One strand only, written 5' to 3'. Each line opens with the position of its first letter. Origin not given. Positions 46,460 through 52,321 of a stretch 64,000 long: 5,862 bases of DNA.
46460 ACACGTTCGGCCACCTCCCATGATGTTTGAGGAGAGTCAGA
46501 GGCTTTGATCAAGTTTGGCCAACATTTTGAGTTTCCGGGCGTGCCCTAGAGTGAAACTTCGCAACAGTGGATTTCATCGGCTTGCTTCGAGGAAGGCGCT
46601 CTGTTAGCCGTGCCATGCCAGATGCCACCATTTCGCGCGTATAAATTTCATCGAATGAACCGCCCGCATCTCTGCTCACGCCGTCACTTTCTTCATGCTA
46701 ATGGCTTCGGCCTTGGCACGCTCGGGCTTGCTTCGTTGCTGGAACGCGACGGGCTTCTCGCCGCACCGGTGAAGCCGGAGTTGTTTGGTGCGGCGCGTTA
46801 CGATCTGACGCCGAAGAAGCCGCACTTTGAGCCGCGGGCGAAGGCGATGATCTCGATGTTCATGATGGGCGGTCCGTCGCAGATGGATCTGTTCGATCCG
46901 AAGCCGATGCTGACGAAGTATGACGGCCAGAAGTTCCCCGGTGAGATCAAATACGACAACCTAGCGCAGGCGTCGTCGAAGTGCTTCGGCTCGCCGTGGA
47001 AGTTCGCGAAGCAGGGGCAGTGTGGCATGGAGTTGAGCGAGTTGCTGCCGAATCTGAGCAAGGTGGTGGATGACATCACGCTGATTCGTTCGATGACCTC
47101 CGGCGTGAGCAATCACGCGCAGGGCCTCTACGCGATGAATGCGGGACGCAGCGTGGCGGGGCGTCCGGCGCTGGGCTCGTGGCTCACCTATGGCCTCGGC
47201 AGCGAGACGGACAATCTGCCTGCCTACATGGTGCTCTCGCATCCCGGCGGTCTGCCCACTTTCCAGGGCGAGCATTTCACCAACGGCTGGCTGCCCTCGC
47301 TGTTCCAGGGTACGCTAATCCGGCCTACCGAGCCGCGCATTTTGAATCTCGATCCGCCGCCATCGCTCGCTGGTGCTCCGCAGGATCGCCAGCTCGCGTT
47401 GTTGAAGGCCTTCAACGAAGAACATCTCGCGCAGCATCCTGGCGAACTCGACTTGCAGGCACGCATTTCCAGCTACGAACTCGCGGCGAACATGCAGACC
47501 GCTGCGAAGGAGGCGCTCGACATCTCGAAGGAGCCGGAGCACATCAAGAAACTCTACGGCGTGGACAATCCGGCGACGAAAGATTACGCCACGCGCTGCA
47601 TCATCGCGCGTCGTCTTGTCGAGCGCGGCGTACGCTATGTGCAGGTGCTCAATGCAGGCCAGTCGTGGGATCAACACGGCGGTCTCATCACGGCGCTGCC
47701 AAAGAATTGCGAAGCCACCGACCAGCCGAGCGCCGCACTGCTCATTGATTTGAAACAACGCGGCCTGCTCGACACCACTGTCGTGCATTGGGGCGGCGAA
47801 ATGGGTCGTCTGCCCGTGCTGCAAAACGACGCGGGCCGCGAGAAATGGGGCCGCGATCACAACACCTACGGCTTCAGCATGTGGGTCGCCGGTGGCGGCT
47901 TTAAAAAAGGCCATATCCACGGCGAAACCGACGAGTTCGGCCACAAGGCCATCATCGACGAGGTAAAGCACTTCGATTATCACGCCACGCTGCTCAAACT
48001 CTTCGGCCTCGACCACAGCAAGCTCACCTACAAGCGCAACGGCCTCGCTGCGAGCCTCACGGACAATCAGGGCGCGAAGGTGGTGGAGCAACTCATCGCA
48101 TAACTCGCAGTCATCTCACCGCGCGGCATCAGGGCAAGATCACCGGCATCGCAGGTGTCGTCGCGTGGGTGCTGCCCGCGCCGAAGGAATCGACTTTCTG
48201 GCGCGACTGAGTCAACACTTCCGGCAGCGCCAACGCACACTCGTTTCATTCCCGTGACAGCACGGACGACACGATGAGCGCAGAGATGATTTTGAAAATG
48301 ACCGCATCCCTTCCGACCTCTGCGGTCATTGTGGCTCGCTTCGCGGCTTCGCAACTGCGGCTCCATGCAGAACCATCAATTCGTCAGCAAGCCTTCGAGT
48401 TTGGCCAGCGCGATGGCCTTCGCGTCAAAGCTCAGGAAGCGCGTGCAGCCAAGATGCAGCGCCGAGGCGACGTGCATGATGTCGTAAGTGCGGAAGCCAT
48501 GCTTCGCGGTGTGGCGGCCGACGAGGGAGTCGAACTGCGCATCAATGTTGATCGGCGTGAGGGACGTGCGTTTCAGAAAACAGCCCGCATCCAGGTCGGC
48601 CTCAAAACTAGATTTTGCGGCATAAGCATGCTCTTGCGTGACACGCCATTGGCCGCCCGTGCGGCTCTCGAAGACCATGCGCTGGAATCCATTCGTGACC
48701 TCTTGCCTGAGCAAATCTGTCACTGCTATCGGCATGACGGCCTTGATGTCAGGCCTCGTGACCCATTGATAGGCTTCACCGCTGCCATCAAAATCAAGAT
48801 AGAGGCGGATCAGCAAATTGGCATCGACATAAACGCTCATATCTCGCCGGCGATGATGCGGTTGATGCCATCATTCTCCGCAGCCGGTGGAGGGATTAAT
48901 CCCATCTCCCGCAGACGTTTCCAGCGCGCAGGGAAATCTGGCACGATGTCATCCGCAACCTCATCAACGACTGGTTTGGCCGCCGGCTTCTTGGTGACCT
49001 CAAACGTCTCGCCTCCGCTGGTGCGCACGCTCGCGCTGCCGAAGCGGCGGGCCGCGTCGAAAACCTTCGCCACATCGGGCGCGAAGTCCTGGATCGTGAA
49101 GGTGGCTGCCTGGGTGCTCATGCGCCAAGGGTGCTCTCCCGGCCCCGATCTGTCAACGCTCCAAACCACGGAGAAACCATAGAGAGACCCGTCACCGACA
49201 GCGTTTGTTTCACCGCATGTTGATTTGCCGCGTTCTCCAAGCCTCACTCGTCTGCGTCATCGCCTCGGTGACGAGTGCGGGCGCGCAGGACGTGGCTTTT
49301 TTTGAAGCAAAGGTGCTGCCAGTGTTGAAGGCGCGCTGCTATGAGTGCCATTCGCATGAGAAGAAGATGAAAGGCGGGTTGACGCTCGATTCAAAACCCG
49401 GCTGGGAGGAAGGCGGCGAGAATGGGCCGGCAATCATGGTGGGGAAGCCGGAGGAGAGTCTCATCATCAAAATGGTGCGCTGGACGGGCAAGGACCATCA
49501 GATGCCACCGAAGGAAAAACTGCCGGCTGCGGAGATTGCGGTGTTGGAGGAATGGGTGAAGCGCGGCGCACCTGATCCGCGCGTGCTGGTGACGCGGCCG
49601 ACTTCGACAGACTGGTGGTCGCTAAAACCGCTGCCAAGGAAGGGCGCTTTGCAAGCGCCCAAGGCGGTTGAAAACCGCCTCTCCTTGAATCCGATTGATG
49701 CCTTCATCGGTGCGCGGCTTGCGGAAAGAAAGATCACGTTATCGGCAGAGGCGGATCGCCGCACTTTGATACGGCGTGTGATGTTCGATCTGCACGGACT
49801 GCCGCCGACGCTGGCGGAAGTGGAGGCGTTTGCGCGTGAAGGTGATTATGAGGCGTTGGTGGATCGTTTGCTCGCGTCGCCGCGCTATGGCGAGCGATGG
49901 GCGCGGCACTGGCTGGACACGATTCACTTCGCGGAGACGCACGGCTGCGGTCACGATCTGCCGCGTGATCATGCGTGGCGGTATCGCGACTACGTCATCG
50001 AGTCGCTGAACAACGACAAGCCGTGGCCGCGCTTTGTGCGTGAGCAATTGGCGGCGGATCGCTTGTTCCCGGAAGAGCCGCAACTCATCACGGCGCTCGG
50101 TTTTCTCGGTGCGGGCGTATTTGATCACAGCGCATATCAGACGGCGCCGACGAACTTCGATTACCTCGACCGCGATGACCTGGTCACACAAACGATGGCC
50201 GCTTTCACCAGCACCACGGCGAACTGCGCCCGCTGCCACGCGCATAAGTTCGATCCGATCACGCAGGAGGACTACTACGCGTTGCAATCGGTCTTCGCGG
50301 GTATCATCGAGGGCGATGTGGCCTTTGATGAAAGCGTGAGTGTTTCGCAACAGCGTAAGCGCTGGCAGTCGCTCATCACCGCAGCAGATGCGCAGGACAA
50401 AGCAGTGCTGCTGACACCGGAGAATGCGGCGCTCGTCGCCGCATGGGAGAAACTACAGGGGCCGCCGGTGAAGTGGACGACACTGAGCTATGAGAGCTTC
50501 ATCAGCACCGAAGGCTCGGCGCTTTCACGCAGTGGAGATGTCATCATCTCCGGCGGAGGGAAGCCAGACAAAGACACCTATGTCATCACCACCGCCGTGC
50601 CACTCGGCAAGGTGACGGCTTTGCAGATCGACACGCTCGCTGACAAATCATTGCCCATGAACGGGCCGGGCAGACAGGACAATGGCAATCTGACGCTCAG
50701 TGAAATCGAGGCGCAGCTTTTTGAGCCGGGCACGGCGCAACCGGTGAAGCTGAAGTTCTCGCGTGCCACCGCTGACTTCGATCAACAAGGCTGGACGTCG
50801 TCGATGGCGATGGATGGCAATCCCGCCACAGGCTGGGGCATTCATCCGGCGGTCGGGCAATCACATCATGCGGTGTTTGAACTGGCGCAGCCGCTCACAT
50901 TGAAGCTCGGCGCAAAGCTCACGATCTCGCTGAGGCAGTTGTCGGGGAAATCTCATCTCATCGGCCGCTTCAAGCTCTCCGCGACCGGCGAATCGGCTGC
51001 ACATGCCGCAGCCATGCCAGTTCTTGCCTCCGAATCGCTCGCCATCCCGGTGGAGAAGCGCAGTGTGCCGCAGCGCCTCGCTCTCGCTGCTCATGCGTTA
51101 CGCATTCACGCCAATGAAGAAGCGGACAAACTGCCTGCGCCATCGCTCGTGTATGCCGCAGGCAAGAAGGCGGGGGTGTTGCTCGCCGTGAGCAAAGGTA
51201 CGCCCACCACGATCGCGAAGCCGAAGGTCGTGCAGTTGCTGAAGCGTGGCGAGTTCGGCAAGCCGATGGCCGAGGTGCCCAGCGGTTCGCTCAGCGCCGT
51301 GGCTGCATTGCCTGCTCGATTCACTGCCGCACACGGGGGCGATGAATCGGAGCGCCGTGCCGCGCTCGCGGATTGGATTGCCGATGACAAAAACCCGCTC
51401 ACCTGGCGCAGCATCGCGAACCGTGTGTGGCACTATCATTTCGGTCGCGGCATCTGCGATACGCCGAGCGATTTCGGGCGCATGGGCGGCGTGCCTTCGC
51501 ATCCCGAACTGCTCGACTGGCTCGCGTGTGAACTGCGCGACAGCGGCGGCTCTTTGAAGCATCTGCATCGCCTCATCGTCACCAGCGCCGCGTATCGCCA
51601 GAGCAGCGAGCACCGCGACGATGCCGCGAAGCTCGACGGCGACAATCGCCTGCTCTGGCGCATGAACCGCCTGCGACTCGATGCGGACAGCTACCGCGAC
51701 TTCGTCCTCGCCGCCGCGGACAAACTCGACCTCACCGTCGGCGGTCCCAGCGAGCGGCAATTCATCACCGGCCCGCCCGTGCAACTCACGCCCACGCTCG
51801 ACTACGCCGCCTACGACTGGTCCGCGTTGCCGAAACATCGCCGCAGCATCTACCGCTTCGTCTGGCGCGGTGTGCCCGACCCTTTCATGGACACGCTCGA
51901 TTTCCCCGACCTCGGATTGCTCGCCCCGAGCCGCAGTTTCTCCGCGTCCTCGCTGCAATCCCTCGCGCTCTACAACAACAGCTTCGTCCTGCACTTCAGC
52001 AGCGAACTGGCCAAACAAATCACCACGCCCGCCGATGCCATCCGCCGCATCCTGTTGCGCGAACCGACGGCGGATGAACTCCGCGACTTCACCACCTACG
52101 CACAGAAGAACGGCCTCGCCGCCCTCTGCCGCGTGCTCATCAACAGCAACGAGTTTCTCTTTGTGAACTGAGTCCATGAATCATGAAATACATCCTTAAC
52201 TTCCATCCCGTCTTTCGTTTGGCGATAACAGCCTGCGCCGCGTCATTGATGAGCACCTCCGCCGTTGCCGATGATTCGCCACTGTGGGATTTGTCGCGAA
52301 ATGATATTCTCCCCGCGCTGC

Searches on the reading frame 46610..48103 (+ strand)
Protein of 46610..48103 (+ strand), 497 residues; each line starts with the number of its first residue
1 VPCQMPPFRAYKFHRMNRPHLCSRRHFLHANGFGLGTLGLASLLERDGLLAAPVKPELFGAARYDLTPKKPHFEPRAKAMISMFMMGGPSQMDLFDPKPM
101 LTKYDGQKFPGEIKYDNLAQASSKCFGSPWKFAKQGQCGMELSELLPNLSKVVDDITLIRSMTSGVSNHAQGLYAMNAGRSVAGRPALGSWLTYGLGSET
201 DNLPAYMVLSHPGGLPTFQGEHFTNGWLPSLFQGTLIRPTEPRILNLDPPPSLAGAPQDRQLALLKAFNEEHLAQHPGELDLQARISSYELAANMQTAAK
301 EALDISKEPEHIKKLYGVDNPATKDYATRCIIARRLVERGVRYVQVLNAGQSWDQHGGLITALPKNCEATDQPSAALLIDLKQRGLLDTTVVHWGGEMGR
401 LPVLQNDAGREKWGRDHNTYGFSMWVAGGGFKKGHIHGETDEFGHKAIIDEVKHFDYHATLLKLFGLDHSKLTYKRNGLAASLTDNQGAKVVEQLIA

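Call 12: search_protein_families(library=pfam, proteins=[window:46610-48103:+], max_evalue=0.001)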
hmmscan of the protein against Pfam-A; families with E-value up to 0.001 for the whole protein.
window:46610-48103:+ (497 aa): 1 family
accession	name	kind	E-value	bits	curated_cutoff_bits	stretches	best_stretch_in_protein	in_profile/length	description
PF07394.17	DUF1501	-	4.9e-132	441.2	27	1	77-495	1-389/390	Protein of unknown function (DUF1501)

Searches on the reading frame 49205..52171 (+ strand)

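Call 60: search_protein_families(library=pfam, proteins=[window:49205-52171:+], max_evalue=0.00001)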
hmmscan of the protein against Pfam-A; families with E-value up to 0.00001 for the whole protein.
window:49205-52171:+ (988 aa): 3 families
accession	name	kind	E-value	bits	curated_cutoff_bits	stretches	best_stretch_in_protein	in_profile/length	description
PF07587.16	PSD1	-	1.3e-76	257.7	28.5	1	717-965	1-243/244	Protein of unknown function (DUF1553)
PF07583.16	PSCyt2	-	8.4e-73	245.2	29.8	1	163-367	1-207/209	Protein of unknown function (DUF1549)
PF07635.16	PSCyt1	-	2.8e-14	53.9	22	1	45-104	1-59/59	Planctomycete cytochrome C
